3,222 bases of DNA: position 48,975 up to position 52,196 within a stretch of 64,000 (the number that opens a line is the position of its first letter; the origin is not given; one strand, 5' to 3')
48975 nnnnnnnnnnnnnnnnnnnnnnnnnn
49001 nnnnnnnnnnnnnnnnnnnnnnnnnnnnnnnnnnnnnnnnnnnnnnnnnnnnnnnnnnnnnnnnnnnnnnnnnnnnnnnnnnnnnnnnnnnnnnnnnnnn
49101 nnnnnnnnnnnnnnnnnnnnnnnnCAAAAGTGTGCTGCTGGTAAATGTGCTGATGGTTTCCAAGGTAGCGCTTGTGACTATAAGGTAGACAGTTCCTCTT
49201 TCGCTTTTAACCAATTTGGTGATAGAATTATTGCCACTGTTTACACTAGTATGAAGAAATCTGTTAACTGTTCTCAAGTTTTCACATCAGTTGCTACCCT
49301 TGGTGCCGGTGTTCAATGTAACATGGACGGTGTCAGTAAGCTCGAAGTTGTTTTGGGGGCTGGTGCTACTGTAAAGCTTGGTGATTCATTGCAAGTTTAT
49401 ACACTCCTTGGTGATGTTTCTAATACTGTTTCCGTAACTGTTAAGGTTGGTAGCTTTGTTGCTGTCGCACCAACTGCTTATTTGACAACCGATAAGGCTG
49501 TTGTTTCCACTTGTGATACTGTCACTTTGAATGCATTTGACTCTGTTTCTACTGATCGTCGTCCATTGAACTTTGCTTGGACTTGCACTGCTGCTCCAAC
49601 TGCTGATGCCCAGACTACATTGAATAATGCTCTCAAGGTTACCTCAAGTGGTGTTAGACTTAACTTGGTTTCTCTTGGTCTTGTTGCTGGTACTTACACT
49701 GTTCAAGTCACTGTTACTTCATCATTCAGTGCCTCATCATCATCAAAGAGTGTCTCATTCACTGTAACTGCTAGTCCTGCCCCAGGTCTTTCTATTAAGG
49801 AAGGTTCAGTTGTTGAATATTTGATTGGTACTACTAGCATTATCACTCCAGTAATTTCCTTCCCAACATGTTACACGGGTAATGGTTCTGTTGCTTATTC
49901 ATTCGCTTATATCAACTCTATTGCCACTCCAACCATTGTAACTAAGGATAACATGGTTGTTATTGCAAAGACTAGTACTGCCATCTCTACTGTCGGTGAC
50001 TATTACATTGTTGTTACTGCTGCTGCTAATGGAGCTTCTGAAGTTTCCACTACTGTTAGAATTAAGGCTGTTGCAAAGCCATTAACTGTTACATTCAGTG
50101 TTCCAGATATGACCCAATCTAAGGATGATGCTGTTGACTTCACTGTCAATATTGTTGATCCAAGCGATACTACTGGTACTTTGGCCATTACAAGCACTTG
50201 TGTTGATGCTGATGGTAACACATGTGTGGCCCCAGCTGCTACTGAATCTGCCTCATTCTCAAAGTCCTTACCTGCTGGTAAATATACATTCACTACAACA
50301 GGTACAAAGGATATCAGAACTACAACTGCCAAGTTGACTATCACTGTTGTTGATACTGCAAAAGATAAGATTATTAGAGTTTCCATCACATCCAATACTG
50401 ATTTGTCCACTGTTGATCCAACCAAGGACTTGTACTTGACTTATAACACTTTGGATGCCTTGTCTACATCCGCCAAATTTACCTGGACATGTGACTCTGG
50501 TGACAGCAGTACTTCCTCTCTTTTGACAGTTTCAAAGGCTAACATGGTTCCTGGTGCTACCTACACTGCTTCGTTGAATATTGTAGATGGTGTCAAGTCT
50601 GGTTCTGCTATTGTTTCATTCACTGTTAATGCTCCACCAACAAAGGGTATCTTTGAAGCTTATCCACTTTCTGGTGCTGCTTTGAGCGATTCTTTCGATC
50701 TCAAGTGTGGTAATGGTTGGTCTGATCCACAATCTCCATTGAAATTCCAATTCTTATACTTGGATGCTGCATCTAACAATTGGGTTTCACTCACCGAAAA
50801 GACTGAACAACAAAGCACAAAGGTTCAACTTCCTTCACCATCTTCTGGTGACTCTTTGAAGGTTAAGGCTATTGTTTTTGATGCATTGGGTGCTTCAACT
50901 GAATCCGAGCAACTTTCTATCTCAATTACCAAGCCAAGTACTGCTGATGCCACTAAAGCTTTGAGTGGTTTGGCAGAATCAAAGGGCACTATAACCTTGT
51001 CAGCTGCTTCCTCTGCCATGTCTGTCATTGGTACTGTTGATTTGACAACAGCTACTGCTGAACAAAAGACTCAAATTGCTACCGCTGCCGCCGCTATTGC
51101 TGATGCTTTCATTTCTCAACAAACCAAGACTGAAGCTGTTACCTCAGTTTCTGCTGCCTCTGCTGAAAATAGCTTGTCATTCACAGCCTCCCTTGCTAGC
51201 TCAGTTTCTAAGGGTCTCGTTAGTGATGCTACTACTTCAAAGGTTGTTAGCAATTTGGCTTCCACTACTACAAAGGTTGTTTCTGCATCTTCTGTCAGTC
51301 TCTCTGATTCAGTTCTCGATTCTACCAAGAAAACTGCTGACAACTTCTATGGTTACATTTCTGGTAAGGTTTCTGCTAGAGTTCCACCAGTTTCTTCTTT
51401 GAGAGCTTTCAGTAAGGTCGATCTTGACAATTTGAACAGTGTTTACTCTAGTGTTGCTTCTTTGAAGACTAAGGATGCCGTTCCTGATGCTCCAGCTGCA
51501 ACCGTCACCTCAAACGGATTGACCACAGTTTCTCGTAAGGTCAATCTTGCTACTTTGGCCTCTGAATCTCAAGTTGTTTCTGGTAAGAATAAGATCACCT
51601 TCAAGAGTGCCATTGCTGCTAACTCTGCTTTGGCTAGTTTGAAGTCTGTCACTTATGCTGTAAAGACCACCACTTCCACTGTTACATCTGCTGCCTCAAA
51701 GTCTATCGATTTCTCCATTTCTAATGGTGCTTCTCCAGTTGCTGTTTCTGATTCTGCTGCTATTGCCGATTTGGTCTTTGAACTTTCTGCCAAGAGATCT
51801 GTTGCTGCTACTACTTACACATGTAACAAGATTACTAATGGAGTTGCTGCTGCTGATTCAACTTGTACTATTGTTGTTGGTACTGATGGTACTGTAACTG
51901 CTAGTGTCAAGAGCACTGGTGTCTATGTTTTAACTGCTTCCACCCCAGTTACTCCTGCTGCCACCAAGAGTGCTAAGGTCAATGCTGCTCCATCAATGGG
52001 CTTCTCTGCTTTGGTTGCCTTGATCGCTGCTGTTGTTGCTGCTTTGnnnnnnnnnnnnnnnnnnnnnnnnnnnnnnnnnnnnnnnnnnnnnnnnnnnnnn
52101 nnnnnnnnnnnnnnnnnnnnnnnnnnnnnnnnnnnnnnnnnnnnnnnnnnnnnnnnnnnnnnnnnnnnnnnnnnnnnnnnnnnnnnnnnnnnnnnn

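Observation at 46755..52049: Large GPI-anchored mucin/EGF-repeat surface glycoprotein with near-identical internal tandem repeats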

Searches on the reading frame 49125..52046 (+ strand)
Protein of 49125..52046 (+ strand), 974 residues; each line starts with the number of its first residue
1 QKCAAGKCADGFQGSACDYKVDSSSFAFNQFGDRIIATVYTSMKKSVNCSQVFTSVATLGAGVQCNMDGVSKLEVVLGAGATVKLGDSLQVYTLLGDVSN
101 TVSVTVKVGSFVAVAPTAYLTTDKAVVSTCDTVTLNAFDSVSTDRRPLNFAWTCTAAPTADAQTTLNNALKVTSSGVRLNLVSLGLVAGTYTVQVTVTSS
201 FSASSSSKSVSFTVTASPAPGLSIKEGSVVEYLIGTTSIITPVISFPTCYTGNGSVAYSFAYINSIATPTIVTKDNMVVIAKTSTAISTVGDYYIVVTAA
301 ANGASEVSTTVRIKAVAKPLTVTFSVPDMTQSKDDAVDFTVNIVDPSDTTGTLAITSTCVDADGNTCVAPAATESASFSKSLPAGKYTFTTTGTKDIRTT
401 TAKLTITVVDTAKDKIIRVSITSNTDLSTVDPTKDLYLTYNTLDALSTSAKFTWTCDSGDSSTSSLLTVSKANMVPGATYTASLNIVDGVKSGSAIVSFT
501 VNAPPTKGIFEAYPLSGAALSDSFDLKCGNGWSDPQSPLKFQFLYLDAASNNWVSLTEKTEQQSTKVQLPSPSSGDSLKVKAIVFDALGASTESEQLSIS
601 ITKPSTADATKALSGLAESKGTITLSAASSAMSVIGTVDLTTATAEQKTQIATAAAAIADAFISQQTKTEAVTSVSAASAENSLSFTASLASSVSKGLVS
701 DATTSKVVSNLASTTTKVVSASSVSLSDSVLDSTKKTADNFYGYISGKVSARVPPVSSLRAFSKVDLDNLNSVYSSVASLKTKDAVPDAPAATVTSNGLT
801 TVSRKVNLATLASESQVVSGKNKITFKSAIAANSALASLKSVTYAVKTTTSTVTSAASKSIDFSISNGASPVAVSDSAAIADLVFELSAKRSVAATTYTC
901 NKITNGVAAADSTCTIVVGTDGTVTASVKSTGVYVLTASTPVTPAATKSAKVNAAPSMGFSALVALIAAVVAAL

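Call 9: find_homologous_proteins(query=window:49125-52046:+, max_evalue=0.00001)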
Query window:49125-52046:+ (974 aa): 1 proteins with E <= 0.00001 among 8000 candidates.
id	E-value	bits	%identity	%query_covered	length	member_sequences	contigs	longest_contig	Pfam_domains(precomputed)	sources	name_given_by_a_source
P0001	0.0e+0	1959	100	100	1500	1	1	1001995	PF21700.4,PF07974.20,PF25024.1,PF23301.2,PF23106.2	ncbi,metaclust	ncbi:predicted protein, partial [Naegleria gruberi]|metaclust:status=active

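Call 12: find_encoding_contigs(protein=P0001, flank=10000, max_places=3)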
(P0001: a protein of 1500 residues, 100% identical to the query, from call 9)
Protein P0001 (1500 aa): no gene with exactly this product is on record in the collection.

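Call 25: search_protein_representatives(protein=window:49125-52046:+)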
Query: 974 residues. Proteins with E-value up to 0.001 (for the whole library): 220; up to 1e-10: 34; up to 1e-30: 21. The best 150 are listed.
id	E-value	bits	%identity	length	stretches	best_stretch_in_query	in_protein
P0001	0.0e+00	1958.6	100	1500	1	1-974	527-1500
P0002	0.0e+00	1016.7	55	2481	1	2-972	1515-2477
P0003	9.0e-245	831.5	46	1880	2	2-972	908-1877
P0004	3.7e-149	515.3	38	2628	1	7-957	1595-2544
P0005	6.7e-149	514.4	37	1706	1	7-937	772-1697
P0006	3.2e-139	482.4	37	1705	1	7-946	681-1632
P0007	1.2e-137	477.2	38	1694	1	7-972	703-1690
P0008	6.4e-131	454.9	36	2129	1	6-958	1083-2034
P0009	2.3e-129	449.8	38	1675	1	6-939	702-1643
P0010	3.6e-127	442.5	35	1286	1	7-942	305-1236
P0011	4.5e-100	352.9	40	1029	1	6-545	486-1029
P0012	1.8e-94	334.4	36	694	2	425-824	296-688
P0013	1.0e-90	321.9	42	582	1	404-959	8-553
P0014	4.0e-87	310.1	32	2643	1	16-939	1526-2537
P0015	2.3e-82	294.3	33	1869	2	16-847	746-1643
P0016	1.1e-60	222.6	41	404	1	61-438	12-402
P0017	6.9e-54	200.1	28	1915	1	6-956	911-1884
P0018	2.4e-52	195.0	29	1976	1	5-967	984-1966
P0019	6.2e-40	154.0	26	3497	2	6-726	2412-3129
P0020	6.9e-33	130.7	30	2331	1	219-738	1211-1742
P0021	1.7e-31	126.0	27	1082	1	7-599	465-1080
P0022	3.1e-21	92.1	30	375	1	19-322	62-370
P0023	1.8e-19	86.3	27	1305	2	4-368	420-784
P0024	4.7e-18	81.6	28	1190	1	71-639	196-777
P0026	3.2e-14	68.9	32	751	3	376-606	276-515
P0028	2.3e-12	62.8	30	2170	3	43-284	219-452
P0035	1.9e-10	56.5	27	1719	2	31-351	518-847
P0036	2.0e-10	56.3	25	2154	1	4-637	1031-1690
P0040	5.3e-10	55.0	26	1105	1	42-707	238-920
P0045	2.4e-09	52.8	26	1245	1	456-829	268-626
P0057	3.3e-08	49.0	27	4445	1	44-593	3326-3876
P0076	5.5e-07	45.0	25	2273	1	7-730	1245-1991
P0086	1.6e-06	43.5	25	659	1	424-731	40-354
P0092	2.6e-06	42.8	26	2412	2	438-790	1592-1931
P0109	1.2e-05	40.6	29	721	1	448-737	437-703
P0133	3.6e-05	39.0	26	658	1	483-749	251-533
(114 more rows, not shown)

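Call 31: list_cluster_members(proteins=[P0002, P0003, P0004, P0006, P0007, P0008, P0009, P0014, P0017, P0019])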
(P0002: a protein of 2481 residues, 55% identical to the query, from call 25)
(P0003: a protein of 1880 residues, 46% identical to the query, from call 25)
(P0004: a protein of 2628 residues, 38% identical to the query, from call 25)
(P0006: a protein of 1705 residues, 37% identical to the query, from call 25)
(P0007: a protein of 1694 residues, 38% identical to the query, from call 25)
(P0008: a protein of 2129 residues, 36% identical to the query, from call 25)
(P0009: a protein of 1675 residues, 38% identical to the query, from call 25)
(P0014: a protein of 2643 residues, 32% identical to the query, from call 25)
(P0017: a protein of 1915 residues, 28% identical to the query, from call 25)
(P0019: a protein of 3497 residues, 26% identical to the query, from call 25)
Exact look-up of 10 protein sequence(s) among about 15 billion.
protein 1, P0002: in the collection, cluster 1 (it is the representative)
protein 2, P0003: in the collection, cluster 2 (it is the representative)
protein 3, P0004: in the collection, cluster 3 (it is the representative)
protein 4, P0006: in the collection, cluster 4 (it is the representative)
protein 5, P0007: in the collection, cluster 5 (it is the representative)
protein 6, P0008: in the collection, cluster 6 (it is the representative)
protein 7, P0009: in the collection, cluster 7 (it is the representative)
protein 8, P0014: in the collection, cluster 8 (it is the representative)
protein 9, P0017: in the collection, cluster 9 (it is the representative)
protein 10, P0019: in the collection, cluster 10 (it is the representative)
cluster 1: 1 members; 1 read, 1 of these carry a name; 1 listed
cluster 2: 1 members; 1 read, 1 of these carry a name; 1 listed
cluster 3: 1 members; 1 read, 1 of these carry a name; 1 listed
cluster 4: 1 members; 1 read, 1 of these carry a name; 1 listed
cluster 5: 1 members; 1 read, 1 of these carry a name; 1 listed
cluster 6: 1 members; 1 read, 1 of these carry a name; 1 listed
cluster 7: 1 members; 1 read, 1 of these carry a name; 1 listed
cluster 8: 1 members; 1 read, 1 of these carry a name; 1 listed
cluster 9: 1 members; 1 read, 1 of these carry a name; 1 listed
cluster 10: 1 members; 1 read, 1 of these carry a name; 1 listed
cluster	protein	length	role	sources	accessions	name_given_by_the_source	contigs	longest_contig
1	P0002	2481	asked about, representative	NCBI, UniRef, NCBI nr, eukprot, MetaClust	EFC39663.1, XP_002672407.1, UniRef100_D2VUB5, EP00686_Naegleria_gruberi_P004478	predicted protein [Naegleria gruberi] | Predicted protein n=1 Tax=Naegleria gruberi TaxID=5762 RepID=D2VUB5_NAEGR | uncharacterized protein NAEGRDRAFT_52311 [Naegleria gruberi]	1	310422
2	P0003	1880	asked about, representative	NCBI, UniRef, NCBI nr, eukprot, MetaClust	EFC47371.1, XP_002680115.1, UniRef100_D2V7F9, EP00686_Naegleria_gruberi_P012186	predicted protein [Naegleria gruberi] | Predicted protein n=1 Tax=Naegleria gruberi TaxID=5762 RepID=D2V7F9_NAEGR | uncharacterized protein NAEGRDRAFT_31787 [Naegleria gruberi]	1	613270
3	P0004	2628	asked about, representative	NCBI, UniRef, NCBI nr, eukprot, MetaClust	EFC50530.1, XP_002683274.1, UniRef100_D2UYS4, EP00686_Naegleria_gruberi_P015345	predicted protein [Naegleria gruberi] | Predicted protein n=1 Tax=Naegleria gruberi TaxID=5762 RepID=D2UYS4_NAEGR | uncharacterized protein NAEGRDRAFT_45249 [Naegleria gruberi]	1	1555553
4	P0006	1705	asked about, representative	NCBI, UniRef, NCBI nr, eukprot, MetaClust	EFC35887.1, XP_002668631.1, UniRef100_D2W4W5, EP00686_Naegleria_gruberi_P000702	predicted protein [Naegleria gruberi] | Predicted protein n=1 Tax=Naegleria gruberi TaxID=5762 RepID=D2W4W5_NAEGR | uncharacterized protein NAEGRDRAFT_76453 [Naegleria gruberi]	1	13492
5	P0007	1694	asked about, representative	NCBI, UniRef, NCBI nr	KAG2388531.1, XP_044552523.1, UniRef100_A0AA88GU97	hypothetical protein C9374_000695 [Naegleria lovaniensis] | Uncharacterized protein n=1 Tax=Naegleria lovaniensis TaxID=51637 RepID=A0AA88GU97_NAELO | uncharacterized protein C9374_000695 [Naegleria lovaniensis]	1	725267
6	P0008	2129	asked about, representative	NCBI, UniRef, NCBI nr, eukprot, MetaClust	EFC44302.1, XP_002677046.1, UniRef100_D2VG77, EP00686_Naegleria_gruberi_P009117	predicted protein [Naegleria gruberi] | Predicted protein n=1 Tax=Naegleria gruberi TaxID=5762 RepID=D2VG77_NAEGR | uncharacterized protein NAEGRDRAFT_49279 [Naegleria gruberi]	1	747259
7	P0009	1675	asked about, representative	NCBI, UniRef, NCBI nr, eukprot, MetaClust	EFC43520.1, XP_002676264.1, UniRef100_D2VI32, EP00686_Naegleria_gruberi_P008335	predicted protein [Naegleria gruberi] | Delta-like protein n=1 Tax=Naegleria gruberi TaxID=5762 RepID=D2VI32_NAEGR | uncharacterized protein NAEGRDRAFT_68543 [Naegleria gruberi]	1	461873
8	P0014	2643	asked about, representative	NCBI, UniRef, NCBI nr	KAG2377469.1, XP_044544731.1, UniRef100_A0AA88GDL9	hypothetical protein C9374_009380 [Naegleria lovaniensis] | FZ domain-containing protein n=1 Tax=Naegleria lovaniensis TaxID=51637 ... | uncharacterized protein C9374_009380 [Naegleria lovaniensis]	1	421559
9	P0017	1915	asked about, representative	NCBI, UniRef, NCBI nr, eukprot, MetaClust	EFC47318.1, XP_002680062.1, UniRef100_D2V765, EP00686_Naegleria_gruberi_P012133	basal body protein NBP family [Naegleria gruberi] | Basal body protein NBP family n=1 Tax=Naegleria gruberi TaxID=5762 RepID=D2V765_NAEGR | XP_002680062.1 basal body protein NBP family [Naegleria gruberi strain NEG-M]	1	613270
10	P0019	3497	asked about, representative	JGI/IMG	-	hypothetical protein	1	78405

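Call 32: search_protein_families(library=pfam, proteins=[P0002, P0003, P0004, P0007], max_evalue=0.001)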
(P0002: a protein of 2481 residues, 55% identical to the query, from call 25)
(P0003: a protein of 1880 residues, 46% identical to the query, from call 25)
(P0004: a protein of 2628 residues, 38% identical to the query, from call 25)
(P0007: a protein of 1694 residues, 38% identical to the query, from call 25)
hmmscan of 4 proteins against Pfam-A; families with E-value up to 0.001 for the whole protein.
P0002 (2481 aa): 4 families
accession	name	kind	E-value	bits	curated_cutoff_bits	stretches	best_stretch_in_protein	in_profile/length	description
PF02010.21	REJ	-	1.5e-44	152.8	25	1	1842-2141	112-450/452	REJ domain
PF25024.1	EGF_TEN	-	2.9e-35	122.4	65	6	517-689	2-156/234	Teneurin EGF domain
PF07974.19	EGF_2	-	8e-32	109.7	22.1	0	515-541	5-32/32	EGF-like domain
PF23106.1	EGF_Teneurin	-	6.4e-29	100.1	24.3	3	1042-1069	2-29/30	Teneurin-like EGF domain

P0003 (1880 aa): 4 families
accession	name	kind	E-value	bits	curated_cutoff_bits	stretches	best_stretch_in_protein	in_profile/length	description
PF02010.21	REJ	-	1.8e-46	159.1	25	1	1262-1539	141-436/452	REJ domain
PF25024.1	EGF_TEN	-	9.1e-15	55.3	65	3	715-820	33-123/234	Teneurin EGF domain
PF23106.1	EGF_Teneurin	-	4.5e-14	52.6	24.3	1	628-652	5-28/30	Teneurin-like EGF domain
PF07974.19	EGF_2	-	2.3e-10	41.1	22.1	2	626-651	6-32/32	EGF-like domain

P0004 (2628 aa): 5 families
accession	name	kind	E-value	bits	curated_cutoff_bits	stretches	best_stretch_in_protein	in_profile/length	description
PF02010.21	REJ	-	3.8e-35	121.8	25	1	1963-2207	154-420/452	REJ domain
PF25024.1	EGF_TEN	-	3.6e-20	73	65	3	1306-1409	32-123/234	Teneurin EGF domain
PF23106.1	EGF_Teneurin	-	2.9e-06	27.7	24.3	2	1308-1332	5-28/30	Teneurin-like EGF domain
PF07974.19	EGF_2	-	1.7e-05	25.5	22.1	2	1431-1462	4-32/32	EGF-like domain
PF00008.33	EGF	-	0.0006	20.5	21.5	1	1434-1459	5-30/32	EGF-like domain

P0007 (1694 aa): 4 families
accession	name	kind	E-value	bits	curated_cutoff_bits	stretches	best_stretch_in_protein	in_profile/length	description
PF02010.21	REJ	-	1.4e-34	120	25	1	1067-1350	142-435/452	REJ domain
PF25024.1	EGF_TEN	-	1.5e-26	93.9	65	3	523-610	46-121/234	Teneurin EGF domain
PF07974.19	EGF_2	-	1.6e-15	57.6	22.1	1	547-572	6-32/32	EGF-like domain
PF23106.1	EGF_Teneurin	-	4.9e-10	39.8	24.3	0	32-64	3-29/30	Teneurin-like EGF domain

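Call 33: search_protein_families(library=pfam, proteins=[P0014, P0017, P0019], max_evalue=0.001)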
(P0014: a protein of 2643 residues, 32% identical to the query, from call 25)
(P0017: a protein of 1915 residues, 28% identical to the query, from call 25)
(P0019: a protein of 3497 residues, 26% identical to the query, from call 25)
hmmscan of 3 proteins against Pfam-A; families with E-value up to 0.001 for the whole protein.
P0014 (2643 aa): 5 families
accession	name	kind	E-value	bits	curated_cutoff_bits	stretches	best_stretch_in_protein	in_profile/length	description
PF00082.27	Peptidase_S8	-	2e-43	149.2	21.8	1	423-821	3-274/288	Subtilase family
PF02010.21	REJ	-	2.8e-28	99.2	25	1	1911-2180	159-432/452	REJ domain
PF07974.19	EGF_2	-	4e-07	30.7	22.1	1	1260-1284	7-32/32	EGF-like domain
PF23106.1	EGF_Teneurin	-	9.2e-07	29.3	24.3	1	1261-1286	5-29/30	Teneurin-like EGF domain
PF23301.1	EGF_PEAR1L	-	0.00014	22.2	37.5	0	1297-1320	14-37/49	Platelet endothelial aggregation receptor 1-like, EGF domain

P0017 (1915 aa): 5 families
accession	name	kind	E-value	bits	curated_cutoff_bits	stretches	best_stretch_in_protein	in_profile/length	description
PF02010.21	REJ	-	4.3e-39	134.8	25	1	1187-1552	49-440/452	REJ domain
PF23106.1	EGF_Teneurin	-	4.8e-19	68.5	24.3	4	517-543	4-29/30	Teneurin-like EGF domain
PF07974.19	EGF_2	-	1.3e-08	35.4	22.1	1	515-541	5-32/32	EGF-like domain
PF25024.1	EGF_TEN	-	5.1e-08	33.3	65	2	566-731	3-129/234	Teneurin EGF domain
PF00008.33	EGF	-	0.00056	20.6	21.5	1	696-723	4-32/32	EGF-like domain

P0019 (3497 aa): 9 families
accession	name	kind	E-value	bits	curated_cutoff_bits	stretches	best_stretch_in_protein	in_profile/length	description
PF02010.21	REJ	-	8e-71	239.4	25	2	2652-3019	8-432/452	REJ domain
PF25024.1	EGF_TEN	-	9.3e-50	169.8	65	5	1995-2259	2-224/234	Teneurin EGF domain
PF07974.19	EGF_2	-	8.7e-34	116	22.1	2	2189-2215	5-32/32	EGF-like domain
PF23106.1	EGF_Teneurin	-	1.8e-27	95.5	24.3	4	2341-2368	4-30/30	Teneurin-like EGF domain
PF22352.2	K319L-like_PKD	-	3.2e-13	49.9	27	1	1159-1242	6-82/84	K319L-like, PKD domain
PF18911.6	PKD_4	-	1e-12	48.4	27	1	2522-2612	3-82/85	PKD domain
PF21027.3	Sde0182_C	-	1.1e-05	26.3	27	0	2539-2583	2-36/83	Cellulose-binding protein Sde0182, C-terminal domain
PF21795.3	JAG1-like_EGF2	-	2.1e-05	24.9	27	1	2195-2216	2-23/25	Protein jagged-1-like, atypical EGF2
PF21700.4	EGF_DL_JAG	-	0.00014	22.2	27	1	2195-2217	2-24/26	Delta-like/Jagged, EGF-like domain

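Call 70: list_cluster_members(proteins=[P0005, P0010, P0011, P0013, P0015, P0018, P0020, P0021, P0023, P0024])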
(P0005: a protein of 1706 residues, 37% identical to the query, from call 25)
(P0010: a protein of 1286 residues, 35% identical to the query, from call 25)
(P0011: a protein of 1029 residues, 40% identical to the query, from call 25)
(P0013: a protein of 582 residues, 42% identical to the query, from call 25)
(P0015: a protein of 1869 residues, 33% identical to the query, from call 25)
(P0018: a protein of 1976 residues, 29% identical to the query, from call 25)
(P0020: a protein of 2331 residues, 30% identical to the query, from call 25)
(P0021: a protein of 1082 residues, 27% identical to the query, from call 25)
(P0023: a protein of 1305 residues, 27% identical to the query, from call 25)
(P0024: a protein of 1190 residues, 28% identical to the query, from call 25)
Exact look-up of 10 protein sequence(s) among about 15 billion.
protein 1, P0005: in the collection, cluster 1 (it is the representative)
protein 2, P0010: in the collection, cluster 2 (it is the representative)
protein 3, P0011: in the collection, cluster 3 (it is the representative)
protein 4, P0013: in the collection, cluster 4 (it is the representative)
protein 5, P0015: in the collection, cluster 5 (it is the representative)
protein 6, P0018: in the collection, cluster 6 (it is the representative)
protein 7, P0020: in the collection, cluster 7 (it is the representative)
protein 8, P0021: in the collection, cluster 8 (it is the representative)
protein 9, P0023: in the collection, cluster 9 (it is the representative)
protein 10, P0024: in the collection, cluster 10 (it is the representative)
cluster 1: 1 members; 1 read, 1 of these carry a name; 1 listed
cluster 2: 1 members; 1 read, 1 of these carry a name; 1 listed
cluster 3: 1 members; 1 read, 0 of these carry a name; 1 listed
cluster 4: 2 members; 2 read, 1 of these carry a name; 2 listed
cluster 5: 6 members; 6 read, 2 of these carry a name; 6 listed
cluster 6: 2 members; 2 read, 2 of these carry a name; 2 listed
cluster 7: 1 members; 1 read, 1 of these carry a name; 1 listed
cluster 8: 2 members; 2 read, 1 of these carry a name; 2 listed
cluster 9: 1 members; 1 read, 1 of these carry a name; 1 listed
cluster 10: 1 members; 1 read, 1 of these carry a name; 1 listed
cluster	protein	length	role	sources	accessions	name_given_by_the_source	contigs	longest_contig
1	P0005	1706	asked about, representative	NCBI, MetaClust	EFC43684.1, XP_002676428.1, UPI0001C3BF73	predicted protein, partial [Naegleria gruberi] | status=active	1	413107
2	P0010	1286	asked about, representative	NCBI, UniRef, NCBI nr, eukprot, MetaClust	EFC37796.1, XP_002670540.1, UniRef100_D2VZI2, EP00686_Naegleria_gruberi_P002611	predicted protein [Naegleria gruberi] | Predicted protein n=1 Tax=Naegleria gruberi TaxID=5762 RepID=D2VZI2_NAEGR | uncharacterized protein NAEGRDRAFT_74497 [Naegleria gruberi]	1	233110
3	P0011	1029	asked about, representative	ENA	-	-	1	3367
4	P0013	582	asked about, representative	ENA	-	-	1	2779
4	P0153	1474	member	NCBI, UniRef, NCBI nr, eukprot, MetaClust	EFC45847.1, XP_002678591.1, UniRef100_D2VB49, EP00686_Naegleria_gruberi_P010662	basal body protein [Naegleria gruberi] | Basal body protein n=1 Tax=Naegleria gruberi TaxID=5762 RepID=D2VB49_NAEGR | XP_002678591.1 basal body protein [Naegleria gruberi strain NEG-M]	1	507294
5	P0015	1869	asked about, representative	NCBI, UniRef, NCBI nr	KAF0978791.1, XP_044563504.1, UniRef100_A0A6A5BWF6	hypothetical protein FDP41_001861 [Naegleria fowleri] | EGF-like domain-containing protein n=1 Tax=Naegleria fowleri TaxID=5763 ... | uncharacterized protein FDP41_001861 [Naegleria fowleri]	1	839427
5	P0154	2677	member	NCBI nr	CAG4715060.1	unnamed protein product [Naegleria fowleri]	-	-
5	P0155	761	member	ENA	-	-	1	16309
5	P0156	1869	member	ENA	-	-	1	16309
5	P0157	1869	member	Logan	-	-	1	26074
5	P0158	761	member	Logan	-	-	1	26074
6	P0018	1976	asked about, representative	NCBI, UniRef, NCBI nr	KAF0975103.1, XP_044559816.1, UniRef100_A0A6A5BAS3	hypothetical protein FDP41_005856 [Naegleria fowleri] | EGF-like domain-containing protein n=1 Tax=Naegleria fowleri TaxID=5763 ... | uncharacterized protein FDP41_005856 [Naegleria fowleri]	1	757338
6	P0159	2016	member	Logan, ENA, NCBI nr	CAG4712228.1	unnamed protein product [Naegleria fowleri]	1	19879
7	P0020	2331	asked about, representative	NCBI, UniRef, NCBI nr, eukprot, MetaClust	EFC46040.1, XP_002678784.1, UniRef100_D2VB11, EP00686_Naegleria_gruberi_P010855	predicted protein [Naegleria gruberi] | Predicted protein n=1 Tax=Naegleria gruberi TaxID=5762 RepID=D2VB11_NAEGR | uncharacterized protein NAEGRDRAFT_66049 [Naegleria gruberi]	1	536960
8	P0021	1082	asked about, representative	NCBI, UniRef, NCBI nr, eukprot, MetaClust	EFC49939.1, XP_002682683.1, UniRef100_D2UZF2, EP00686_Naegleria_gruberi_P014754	predicted protein [Naegleria gruberi] | Predicted protein n=1 Tax=Naegleria gruberi TaxID=5762 RepID=D2UZF2_NAEGR | uncharacterized protein NAEGRDRAFT_61915 [Naegleria gruberi]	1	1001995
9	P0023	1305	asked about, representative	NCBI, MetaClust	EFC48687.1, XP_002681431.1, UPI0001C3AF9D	predicted protein, partial [Naegleria gruberi] | status=active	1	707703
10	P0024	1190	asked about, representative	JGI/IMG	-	hypothetical protein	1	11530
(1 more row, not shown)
